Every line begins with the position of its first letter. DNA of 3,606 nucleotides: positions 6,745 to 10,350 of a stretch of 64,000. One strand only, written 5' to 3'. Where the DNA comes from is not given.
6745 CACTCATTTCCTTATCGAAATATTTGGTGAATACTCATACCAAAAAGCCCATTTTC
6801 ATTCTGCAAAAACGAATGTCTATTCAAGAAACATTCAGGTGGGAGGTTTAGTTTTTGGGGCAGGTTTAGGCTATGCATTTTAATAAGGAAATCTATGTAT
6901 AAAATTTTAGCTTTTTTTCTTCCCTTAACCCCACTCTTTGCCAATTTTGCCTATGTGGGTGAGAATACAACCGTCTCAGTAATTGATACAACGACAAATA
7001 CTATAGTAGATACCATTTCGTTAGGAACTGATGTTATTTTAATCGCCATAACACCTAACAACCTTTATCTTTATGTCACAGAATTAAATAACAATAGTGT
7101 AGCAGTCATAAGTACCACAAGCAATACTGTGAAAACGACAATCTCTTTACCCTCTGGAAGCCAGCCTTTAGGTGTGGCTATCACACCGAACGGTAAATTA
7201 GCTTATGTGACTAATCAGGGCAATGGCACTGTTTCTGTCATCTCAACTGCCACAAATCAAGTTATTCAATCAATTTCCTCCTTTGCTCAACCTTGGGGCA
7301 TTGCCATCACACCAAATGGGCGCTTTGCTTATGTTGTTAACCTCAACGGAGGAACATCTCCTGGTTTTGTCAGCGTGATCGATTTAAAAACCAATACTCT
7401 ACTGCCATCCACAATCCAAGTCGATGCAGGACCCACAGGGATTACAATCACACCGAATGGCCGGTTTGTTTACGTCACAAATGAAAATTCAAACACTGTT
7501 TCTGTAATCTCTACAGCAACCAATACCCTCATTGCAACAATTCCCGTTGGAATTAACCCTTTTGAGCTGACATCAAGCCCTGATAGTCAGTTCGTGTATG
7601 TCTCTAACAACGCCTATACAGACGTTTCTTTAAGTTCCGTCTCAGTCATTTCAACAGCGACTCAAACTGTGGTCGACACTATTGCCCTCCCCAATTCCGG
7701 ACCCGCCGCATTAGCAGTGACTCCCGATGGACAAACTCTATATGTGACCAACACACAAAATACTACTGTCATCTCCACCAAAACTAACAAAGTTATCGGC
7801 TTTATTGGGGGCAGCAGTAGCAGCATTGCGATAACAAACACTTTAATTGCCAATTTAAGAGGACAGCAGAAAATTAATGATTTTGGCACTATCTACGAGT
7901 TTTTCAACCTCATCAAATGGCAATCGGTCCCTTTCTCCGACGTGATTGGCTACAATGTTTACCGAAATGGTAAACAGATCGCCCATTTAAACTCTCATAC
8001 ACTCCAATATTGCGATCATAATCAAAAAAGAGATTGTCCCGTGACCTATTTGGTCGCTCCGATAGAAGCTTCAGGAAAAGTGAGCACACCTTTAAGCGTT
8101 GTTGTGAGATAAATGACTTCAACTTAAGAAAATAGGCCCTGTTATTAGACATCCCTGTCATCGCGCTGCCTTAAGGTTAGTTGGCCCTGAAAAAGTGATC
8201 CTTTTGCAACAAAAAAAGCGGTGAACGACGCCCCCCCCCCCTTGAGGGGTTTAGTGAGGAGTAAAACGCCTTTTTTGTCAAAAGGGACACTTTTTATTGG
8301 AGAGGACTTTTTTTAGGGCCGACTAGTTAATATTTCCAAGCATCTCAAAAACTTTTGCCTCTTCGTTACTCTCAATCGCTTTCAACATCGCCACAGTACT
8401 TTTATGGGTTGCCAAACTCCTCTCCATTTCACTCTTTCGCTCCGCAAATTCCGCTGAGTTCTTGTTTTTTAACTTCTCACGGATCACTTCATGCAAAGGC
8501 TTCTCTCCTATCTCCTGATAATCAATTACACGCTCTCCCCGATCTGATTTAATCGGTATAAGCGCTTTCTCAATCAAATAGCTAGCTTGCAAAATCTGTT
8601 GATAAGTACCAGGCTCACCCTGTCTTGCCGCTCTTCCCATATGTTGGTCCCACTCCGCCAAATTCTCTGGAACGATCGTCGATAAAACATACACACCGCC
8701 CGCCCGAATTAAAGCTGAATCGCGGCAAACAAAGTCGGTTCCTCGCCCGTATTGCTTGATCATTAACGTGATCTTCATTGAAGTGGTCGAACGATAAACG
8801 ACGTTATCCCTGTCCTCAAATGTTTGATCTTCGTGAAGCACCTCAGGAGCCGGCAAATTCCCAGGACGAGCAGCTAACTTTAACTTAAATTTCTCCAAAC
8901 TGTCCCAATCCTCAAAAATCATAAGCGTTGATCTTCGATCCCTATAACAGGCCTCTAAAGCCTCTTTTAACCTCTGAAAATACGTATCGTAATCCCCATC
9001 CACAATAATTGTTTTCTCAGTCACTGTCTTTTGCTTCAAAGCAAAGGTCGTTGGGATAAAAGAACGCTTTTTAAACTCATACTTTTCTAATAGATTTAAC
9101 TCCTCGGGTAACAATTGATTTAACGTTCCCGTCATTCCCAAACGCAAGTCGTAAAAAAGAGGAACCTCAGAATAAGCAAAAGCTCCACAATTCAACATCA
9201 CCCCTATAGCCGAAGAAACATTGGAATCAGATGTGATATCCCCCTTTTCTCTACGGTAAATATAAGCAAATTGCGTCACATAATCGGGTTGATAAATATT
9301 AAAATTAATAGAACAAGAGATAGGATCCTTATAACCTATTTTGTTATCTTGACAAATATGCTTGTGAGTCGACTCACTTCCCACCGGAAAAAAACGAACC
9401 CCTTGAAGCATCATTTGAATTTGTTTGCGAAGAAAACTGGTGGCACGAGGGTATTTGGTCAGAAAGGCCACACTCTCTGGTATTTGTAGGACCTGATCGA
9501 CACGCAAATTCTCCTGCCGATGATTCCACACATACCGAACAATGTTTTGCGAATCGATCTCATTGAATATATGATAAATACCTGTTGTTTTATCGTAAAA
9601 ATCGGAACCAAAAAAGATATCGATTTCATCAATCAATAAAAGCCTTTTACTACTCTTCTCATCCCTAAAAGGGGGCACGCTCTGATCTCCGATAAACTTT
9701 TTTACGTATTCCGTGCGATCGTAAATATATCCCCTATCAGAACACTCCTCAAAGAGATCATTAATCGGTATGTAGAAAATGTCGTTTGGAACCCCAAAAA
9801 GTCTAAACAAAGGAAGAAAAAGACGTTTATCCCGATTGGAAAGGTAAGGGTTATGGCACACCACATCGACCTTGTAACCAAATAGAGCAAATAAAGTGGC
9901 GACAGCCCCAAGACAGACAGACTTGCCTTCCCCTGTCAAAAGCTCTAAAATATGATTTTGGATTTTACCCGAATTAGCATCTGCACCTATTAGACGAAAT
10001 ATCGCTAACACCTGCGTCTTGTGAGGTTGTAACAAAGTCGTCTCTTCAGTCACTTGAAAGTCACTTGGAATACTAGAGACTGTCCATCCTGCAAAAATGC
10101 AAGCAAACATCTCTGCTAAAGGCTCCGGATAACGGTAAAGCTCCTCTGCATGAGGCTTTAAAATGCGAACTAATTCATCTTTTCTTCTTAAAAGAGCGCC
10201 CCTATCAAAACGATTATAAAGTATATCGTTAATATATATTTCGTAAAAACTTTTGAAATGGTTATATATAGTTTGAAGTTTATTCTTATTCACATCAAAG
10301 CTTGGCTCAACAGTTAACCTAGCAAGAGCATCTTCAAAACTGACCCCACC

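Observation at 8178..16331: Giant gene bracketed by inverted MITE copies; one copy sits exactly in its stop codon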

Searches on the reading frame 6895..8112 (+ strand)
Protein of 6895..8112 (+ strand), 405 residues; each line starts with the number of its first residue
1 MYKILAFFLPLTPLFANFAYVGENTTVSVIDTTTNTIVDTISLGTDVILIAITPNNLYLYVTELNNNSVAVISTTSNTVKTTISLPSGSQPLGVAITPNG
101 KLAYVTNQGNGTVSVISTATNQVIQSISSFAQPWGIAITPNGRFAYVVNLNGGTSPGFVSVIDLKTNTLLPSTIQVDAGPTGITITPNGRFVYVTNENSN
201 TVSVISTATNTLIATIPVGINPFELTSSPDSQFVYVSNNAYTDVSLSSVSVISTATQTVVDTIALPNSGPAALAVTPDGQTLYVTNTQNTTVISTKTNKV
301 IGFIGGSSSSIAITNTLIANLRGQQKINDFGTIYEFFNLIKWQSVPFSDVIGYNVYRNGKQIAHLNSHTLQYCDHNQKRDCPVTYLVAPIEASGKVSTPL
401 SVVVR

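Call 11: find_encoding_contigs(protein=window:6895-8112:+, flank=10000, max_places=10)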
Protein window:6895-8112:+ (405 aa): 1 contig read that carries it; 1 place shown.
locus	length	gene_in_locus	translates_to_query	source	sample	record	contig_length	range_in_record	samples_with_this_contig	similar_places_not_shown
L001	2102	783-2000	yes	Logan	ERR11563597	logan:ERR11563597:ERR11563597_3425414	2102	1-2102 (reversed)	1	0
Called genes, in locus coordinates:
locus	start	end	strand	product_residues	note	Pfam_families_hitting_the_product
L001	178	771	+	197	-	-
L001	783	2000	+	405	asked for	PF02239:Cytochrom_D1 (faint), PF21783:YNCE (faint), PF23414:Beta-prop_EML_2 (faint), PF23381:Beta-prop_IFT122_1st (weak), PF25174:Beta-prop_THOC3, PF10282:Lactonase, PF08450:SGL (weak), PF10282:Lactonase, +4 more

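Call 25: search_protein_families(library=pfam, proteins=[window:6895-8112:+])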
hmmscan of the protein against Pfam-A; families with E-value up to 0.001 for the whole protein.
window:6895-8112:+ (405 aa): 11 families
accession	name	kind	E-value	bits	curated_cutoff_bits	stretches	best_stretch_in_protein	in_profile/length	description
PF10282.15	Lactonase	-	4.2e-20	72.7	21.7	3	51-208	149-321/344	Lactonase, 7-bladed beta-propeller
PF25174.1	Beta-prop_THOC3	-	5e-14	52.4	305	1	19-233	63-268/272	THOC3 beta-propeller domain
PF01436.27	NHL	-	3.9e-12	46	20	0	179-204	3-27/28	NHL repeat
PF24684.1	Vgb_lyase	-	6.5e-10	38.7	50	1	176-291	11-120/290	Virginiamycin B lyase family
PF02239.22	Cytochrom_D1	-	4.2e-09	35.9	25.5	1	101-217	5-116/368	Cytochrome D1 heme domain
PF01731.26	Arylesterase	-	3.1e-08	34.1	21.3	0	116-149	39-72/86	Arylesterase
PF21783.3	YNCE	-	1.3e-07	31.7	27.1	0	179-239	71-131/339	YNCE-like beta-propeller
PF08450.18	SGL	-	7.3e-07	29.5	26.3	1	82-286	36-244/246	SMP-30/Gluconolactonase/LRE-like region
PF23414.1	Beta-prop_EML_2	-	2.4e-06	27.6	90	0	13-107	8-100/266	Echinoderm microtubule-associated protein second beta-propeller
PF23393.2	Beta-prop_WDR90_POC16_2nd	-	9.3e-05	22.2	60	0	110-198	15-99/291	WDR90/POC16, second beta-propeller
PF24814.1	WD40_Prp19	-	0.00046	19.8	320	0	22-203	26-202/281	Prp19 WD40 domain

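Call 56: list_cluster_members(proteins=[window:6895-8109:+, window:8326-15885:-, window:36126-37097:+])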
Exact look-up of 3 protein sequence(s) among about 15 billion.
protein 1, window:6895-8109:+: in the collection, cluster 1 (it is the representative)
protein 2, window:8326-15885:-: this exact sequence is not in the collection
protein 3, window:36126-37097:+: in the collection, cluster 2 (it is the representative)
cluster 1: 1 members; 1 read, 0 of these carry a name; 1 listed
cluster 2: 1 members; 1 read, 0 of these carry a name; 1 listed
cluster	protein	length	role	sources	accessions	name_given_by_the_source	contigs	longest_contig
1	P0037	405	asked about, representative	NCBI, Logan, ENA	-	-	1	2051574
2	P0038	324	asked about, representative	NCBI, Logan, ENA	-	-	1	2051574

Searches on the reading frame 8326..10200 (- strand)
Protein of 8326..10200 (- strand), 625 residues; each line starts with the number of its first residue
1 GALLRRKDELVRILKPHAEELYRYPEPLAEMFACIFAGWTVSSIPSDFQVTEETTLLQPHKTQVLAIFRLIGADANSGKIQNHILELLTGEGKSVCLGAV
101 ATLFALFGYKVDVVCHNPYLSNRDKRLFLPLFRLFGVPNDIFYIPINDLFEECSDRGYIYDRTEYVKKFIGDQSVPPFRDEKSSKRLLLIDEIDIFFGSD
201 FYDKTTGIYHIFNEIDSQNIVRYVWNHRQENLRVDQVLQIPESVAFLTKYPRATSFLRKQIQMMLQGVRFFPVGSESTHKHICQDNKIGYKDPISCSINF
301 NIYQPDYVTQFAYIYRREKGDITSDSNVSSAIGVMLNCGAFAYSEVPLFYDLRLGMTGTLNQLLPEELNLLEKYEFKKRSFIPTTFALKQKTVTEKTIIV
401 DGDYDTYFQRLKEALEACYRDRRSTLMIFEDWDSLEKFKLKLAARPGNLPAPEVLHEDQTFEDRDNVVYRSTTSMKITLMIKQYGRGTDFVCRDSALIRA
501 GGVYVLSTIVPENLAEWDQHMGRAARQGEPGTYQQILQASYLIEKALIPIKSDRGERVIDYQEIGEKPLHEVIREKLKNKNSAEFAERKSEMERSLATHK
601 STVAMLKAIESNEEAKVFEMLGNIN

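Call 27: find_homologous_proteins(query=window:8326-10200:-, max_evalue=0.00001)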
Query window:8326-10200:- (625 aa): 36 proteins with E <= 0.00001 among 8000 candidates.
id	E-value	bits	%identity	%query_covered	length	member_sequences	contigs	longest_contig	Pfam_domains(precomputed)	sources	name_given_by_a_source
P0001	1.4e-80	290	31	99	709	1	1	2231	PF07517.21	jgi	-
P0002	3.5e-74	269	33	87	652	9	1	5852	PF07517.21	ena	-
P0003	1.3e-73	267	32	84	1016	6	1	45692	PF07517.21,PF00271.38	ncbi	ncbi:unnamed protein product, partial [Rotaria sp. Silwood2]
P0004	8.7e-73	264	30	93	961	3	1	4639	PF07517.21,PF21090.4,PF00271.38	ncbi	ncbi:unnamed protein product, partial [Rotaria sp. Silwood1]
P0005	1.2e-72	263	32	82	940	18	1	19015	PF07517.21,PF21090.4,PF00271.38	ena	-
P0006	7.7e-72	261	32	81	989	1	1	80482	PF07517.21,PF21090.4,PF00271.38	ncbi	ncbi:unnamed protein product, partial [Rotaria sp. Silwood1]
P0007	2.9e-71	259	30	99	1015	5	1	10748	PF07517.21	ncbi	-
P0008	2.7e-70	256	29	96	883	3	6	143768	PF07517.21,PF21090.4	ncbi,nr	ncbi:unnamed protein product [Rotaria sp. Silwood1]|nr:unnamed protein product [Rotaria sp. Silwood1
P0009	6.0e-70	255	30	95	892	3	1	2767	PF07517.21,PF21090.4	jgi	-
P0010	1.4e-69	253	30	93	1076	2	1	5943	PF07517.21,PF21090.4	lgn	-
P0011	7.4e-67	244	31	83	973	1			PF07517.21,PF21090.4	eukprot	eukprot:m.96325 g.96325 ORF g.96325 m.96325 type:complete len:974 (-) comp8787_c0_seq1:270-3191(-)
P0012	1.1e-66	244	29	94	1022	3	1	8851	PF07517.21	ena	-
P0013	3.9e-66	242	29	91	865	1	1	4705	PF07517.21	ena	-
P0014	4.3e-65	239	29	93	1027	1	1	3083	PF07517.21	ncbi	ncbi:MAG: hypothetical protein ACK4PR_07595, partial [Gammaproteobacteria bacterium]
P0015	1.6e-63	233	29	95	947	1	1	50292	PF07517.21,PF21090.4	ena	-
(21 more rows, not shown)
